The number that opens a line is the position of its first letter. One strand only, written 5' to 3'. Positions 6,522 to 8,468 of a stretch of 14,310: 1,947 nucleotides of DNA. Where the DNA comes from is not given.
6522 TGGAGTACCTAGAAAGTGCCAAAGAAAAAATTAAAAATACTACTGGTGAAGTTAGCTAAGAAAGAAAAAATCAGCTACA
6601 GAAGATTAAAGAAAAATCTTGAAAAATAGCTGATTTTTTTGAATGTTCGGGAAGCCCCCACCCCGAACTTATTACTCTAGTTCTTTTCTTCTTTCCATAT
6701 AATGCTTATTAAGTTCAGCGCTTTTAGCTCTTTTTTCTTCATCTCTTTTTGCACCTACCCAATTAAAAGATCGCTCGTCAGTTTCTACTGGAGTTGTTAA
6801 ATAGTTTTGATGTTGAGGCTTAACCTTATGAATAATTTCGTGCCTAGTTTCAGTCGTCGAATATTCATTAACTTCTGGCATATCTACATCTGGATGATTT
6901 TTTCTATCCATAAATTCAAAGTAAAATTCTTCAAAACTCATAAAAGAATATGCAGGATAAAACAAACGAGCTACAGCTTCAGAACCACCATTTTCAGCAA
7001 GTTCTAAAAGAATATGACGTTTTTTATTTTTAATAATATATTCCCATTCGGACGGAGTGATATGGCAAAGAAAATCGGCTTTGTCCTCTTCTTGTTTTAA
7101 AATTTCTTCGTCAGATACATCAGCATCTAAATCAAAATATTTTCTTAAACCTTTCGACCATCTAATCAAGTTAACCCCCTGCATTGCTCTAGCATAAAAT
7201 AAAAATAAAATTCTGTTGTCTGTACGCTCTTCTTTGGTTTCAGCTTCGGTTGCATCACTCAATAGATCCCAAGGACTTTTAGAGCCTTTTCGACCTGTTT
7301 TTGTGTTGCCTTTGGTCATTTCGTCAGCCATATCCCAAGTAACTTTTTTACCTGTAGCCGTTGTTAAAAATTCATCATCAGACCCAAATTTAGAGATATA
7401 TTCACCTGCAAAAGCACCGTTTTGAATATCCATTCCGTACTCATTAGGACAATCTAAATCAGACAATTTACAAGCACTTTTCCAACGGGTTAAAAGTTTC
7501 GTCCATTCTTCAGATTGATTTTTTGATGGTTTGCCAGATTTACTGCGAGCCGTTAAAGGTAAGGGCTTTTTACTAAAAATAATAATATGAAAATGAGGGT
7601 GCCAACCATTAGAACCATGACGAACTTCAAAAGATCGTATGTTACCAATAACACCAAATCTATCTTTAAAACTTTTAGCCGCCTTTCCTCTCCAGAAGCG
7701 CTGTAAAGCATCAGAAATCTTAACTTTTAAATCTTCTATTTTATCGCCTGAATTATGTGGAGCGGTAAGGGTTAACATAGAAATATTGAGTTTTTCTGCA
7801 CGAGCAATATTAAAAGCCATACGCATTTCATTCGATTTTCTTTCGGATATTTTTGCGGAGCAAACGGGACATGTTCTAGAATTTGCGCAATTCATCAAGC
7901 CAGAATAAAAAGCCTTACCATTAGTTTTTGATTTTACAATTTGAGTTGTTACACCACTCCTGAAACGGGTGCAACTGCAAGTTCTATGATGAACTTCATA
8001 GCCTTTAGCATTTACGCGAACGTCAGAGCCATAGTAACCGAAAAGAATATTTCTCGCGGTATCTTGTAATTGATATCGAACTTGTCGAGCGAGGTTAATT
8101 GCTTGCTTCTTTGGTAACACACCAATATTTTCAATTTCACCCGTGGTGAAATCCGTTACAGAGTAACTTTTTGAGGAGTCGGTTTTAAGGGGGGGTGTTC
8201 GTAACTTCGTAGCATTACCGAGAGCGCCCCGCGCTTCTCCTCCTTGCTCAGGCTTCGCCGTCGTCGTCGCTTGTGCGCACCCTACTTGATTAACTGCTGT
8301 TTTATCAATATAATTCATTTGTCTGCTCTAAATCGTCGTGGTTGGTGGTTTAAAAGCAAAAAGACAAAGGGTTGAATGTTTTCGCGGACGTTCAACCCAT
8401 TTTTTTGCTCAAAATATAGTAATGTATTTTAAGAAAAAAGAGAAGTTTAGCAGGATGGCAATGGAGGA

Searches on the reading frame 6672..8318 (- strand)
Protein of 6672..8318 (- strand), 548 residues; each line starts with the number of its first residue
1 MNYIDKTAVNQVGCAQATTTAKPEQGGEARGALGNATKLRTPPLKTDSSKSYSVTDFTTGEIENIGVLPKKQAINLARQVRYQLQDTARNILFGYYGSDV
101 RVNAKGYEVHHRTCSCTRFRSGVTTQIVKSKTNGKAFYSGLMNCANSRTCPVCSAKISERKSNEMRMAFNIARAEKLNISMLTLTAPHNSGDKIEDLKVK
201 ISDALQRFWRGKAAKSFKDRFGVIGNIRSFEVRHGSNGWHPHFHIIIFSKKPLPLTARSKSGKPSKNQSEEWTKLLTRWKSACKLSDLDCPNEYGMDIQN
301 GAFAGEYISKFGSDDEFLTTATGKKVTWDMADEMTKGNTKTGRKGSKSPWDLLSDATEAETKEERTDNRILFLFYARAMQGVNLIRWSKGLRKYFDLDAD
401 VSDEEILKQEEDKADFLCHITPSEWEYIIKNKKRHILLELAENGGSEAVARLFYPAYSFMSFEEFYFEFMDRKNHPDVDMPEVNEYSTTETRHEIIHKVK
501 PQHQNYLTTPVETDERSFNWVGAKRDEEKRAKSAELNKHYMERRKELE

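Call 7: search_protein_families(library=pfam, max_evalue=0.1, proteins=[window:6672-8318:-])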
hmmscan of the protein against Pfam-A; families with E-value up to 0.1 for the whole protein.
window:6672-8318:- (548 aa): 2 families
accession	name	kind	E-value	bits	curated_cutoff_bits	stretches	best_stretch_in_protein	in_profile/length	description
PF01446.23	Rep_1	-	1.3e-10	41.7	33.2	1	146-251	11-117/253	Replication protein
PF23343.2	REP_ORF2-G2P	-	0.0057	17.4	27.8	1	180-279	2-81/99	Replication-associated protein ORF2/G2P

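Call 8: search_protein_families(library=phrogs, max_evalue=0.1, proteins=[window:6672-8318:-])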
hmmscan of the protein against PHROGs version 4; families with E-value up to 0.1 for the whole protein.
window:6672-8318:- (548 aa): 2 families
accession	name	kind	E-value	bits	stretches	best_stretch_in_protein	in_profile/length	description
phrog_11698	-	unknown function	1.5e-62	213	1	72-447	20-364/394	-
phrog_2834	-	unknown function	0.048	14.5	0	111-164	13-66/78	-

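Call 9: search_dna_similar(query=window:6672-8318:-, collection=phages, mode=protein, max_rows=25)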
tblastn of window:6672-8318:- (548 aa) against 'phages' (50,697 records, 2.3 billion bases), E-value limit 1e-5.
Records with a match: 15; places in all: 15; records where one place covers at least 80% of the query: 0.
Best place of each record, by identity: <60% 15.
By first word of the organism name: Bifilivirus 10; Propionibacterium 3; Pseudomonas 1; Phage 1.
By host as written in the record: - 12; Propionibacterium freudenreichii 2; Pseudomonas carnis; Pseudomonas lactis 1.
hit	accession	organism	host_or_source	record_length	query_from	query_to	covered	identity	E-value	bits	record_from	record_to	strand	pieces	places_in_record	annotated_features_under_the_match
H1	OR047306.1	Pseudomonas phage PMBT54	Pseudomonas carnis; Pseudomonas lactis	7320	18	453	80%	28.7%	1e-39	160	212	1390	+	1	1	DNA replication protein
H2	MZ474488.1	Phage blackswan219-6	cloacal swab from black swan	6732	127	454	60%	33.4%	4e-51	194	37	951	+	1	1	replication protein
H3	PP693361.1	Propionibacterium phage Philemon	Propionibacterium freudenreichii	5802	111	248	25%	32.0%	1e-10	71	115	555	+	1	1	replication protein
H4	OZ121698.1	Bifilivirus B5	-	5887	111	248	25%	31.1%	1e-10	70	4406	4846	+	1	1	record has no annotation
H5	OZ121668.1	Bifilivirus B5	-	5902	111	248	25%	30.5%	2e-10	70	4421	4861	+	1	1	record has no annotation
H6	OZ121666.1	Bifilivirus B5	-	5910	111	248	25%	30.5%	2e-10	70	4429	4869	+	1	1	record has no annotation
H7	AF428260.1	Propionibacterium phage B5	-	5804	111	248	25%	30.3%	3e-11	72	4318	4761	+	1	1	Orf9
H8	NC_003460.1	Propionibacterium phage B5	Propionibacterium freudenreichii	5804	111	248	25%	30.3%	3e-11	72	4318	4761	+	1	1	Putative replication protein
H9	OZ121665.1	Bifilivirus B5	-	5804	111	248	25%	30.3%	3e-11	72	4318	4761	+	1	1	record has no annotation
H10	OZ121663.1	Bifilivirus B5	-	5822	111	248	25%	30.3%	3e-11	72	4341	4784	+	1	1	record has no annotation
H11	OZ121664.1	Bifilivirus B5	-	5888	111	248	25%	30.3%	4e-11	72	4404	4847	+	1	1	record has no annotation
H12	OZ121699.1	Bifilivirus B5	-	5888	111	248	25%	30.3%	4e-11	72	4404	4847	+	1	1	record has no annotation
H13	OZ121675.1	Bifilivirus B5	-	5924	111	248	25%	30.3%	4e-11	72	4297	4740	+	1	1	record has no annotation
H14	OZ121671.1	Bifilivirus B5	-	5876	111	248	25%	29.8%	5e-10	69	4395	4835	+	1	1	record has no annotation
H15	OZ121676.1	Bifilivirus B5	-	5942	121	248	23%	32.1%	6e-10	68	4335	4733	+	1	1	record has no annotation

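Call 17: find_related_loci(query=window:6672-8318:-, collection=genome_contigs, flank=10000)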
Query window:6672-8318:- (548 aa) in genome_contigs; peptide patterns used: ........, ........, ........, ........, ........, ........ (x = any residue, [..] = any of these).
62 stretches matched a pattern; 44 encode a relative of the query (tblastn E <= 1e-3); 44 distinct loci.
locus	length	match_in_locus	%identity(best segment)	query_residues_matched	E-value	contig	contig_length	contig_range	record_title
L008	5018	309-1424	30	16-441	4e-58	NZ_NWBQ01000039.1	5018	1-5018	Macromonas bipunctata strain DSM 12705 DSM12705_1_(paired)_trimmed_(paired)_contig_39, whole genome shotgun sequence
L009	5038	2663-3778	30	16-441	4e-58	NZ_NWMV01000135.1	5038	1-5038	Macromonas nakdongensis strain BK-30 BK30_1_(paired)_trimmed_(paired)_contig_135, whole genome shotgun sequence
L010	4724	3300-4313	32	81-453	4e-58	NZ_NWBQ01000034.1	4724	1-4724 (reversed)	Macromonas bipunctata strain DSM 12705 DSM12705_1_(paired)_trimmed_(paired)_contig_34, whole genome shotgun sequence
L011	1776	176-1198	35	75-454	1e-59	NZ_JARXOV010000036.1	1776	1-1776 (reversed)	Comamonas jiangduensis strain YW1 36, whole genome shotgun sequence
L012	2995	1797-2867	33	60-453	2e-56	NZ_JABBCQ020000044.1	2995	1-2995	Comamonas suwonensis strain EJ-4 scaffold44_size2995, whole genome shotgun sequence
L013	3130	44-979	34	112-448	4e-54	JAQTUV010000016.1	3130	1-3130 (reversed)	MAG: Sideroxydans sp. isolate STB_72 NODE_124494_length_3130_cov_18.930070_Sandtown_B, whole genome shotgun sequence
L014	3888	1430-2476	29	48-444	9e-51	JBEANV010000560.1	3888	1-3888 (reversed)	MAG: Pseudomonadota bacterium isolate marshallgulch_2019_sw_WHONDRS-S19S_0035_B_bin.7 scaffold_1495289, whole genome sho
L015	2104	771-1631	32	138-449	8e-48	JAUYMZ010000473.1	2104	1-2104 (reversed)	MAG: Bacteroidota bacterium isolate C3_concoct.bin.81 C3_k141_126408, whole genome shotgun sequence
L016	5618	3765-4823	28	77-449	6e-47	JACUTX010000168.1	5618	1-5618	MAG: Desulfuromonadales bacterium isolate Kmv16 NODE_6738_length_5618_cov_4.691354, whole genome shotgun sequence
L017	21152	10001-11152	29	69-449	6e-43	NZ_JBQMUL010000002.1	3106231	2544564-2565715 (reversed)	MAG: Methylophilus sp. isolate Hpa-523 contig_523, whole genome shotgun sequence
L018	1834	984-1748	32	58-353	8e-43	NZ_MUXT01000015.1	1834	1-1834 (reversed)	Moraxella canis strain CCUG 8415A 8415T_ctg_0000015, whole genome shotgun sequence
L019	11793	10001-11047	30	77-450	2e-41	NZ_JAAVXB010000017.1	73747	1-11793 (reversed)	Solimonas marina strain C16B3 NODE_17_length_73747_cov_181.53, whole genome shotgun sequence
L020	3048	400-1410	29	84-443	4e-41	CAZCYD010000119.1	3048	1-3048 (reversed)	MAG TPA_asm: uncultured Pseudobdellovibrionaceae bacterium isolate binchicken_co350_57 genome assembly, contig: NODE_328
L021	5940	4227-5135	29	110-439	2e-40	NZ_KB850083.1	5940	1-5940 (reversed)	Acinetobacter higginsii strain CIP 70.18 acLso-supercont1.8, whole genome shotgun sequence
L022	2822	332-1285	30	112-443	1e-39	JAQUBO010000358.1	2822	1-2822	MAG: Bacteroidales bacterium isolate STCSWMC_109 NODE_158889_length_2822_cov_3.467161_ST_CSWMC, whole genome shotgun seq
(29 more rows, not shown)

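Call 51: get_annotated_region(hit=H1, flank=8000)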
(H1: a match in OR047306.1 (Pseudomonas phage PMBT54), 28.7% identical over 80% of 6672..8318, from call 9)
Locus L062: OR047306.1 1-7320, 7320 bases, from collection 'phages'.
description: Pseudomonas phage PMBT54, complete genome.
organism: Pseudomonas phage PMBT54 (NCBI taxid 3058839)
taxonomy: Viruses; Monodnaviria; Loebvirae; Hofneiviricota; Faserviricetes; Tubulavirales; Inoviridae
host: Pseudomonas carnis; Pseudomonas lactis; source: raw milk; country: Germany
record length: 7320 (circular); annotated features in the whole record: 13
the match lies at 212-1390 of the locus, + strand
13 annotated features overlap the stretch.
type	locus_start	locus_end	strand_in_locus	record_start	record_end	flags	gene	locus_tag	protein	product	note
CDS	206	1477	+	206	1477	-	-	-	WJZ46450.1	DNA replication protein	ORF1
CDS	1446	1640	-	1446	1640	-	-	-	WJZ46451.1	MatP_C domain-containing protein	ORF2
CDS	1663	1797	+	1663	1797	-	-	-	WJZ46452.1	hypothetical protein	ORF3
CDS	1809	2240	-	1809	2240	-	-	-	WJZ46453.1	hypothetical protein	ORF4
CDS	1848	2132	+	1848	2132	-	-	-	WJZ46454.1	ssDNA binding protein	ORF5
CDS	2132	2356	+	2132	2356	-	-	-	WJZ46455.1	ssDNA binding protein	ORF6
CDS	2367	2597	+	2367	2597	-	-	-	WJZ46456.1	major coat protein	ORF7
CDS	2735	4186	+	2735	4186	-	-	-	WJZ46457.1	coat protein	ORF8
CDS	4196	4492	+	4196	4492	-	-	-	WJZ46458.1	DUF2325 containing transmembrane protein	ORF9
CDS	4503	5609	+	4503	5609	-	-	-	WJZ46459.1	Zot-like ATPase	ORF10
CDS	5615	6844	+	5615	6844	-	-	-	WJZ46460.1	type IV pilus biogenesis protein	ORF11; Type IV pilus biogenesis protein PilQ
CDS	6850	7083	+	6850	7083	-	-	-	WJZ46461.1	hypothetical protein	ORF12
CDS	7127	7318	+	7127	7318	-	-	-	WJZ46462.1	omega transcriptional repressor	ORF13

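Call 59: search_protein_families(library=pfam, proteins=[L062:1446-1637:-, L062:7127-7315:+], max_evalue=1)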
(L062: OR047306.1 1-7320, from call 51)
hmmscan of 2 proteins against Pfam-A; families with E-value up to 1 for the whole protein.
L062:1446-1637:- (63 aa): 1 family
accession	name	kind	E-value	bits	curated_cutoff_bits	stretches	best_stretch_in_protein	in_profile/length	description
PF03581.18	Herpes_UL33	-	0.2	12.5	25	1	4-42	21-59/72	Herpesvirus UL33-like protein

L062:7127-7315:+ (63 aa): 5 families
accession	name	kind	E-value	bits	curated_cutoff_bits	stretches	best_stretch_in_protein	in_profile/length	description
PF19839.5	RHH_9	-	1.4e-06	28.5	23.4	1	29-58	18-47/65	Ribbon-helix-helix protein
PF23807.1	RHH_10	-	0.00056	20.6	27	1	5-50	7-57/84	Ribbon-helix-helix protein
PF21432.3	56B_RHH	-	0.035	14.5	27.2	1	26-47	2-23/32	56B-like, Ribbon-helix-helix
PF01402.27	RHH_1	-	0.096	13.1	20.5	1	22-56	5-39/39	Ribbon-helix-helix protein, copG family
PF09274.16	ParG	-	0.13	12.9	21.4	1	15-55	33-73/76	ParG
